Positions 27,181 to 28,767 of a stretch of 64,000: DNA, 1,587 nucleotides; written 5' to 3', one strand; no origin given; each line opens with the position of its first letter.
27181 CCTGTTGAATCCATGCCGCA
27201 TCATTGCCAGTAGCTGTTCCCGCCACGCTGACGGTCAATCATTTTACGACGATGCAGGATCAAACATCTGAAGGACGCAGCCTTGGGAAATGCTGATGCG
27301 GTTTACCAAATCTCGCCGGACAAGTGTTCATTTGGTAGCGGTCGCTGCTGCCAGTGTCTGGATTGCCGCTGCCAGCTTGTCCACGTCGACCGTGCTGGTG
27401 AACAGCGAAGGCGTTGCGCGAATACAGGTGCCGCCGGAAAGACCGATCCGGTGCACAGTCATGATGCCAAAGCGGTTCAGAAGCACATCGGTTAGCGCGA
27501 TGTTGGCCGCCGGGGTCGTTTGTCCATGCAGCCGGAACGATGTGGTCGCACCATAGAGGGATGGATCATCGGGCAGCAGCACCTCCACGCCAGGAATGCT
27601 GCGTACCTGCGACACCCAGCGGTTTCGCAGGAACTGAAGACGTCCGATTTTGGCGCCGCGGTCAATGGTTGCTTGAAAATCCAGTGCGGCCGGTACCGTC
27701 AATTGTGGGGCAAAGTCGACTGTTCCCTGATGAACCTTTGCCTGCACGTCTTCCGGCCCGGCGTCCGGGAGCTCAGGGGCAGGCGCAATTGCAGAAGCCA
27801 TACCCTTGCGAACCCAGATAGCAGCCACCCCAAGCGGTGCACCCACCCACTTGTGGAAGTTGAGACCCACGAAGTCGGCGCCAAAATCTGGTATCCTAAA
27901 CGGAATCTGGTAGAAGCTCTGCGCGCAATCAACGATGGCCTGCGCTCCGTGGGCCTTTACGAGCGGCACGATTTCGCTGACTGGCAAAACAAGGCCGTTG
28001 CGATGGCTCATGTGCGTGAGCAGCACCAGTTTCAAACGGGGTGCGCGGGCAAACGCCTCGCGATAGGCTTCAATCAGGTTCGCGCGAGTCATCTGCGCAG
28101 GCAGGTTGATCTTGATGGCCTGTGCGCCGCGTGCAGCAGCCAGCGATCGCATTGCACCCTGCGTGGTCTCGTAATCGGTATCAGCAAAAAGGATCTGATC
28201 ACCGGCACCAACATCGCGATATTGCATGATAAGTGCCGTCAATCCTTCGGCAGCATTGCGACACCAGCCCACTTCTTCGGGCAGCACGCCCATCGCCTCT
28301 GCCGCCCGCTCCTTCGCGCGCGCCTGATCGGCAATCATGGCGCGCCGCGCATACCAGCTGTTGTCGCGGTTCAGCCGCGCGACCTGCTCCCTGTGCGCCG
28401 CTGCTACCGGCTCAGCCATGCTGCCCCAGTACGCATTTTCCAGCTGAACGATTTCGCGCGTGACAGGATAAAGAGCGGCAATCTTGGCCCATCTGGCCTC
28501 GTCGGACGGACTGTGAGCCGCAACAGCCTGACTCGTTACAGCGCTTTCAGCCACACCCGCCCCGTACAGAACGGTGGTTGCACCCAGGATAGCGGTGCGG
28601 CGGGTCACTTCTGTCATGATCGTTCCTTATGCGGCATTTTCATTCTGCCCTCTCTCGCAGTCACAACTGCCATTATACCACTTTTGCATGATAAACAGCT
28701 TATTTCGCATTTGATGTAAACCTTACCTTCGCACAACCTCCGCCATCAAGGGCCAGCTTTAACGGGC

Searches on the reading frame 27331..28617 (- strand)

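Call 21: search_protein_families(library=pfam, proteins=[window:27331-28617:-], max_evalue=0.001)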
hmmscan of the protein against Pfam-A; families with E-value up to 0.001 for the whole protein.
window:27331-28617:- (429 aa): 2 families
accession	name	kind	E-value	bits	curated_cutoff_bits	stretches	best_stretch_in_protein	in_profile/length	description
PF00266.25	Aminotran_5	-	1.9e-25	90.1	21.5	1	98-368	45-321/371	Aminotransferase class-V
PF00155.27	Aminotran_1_2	-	0.00037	20.2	19.7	0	99-232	45-187/361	Aminotransferase class I and II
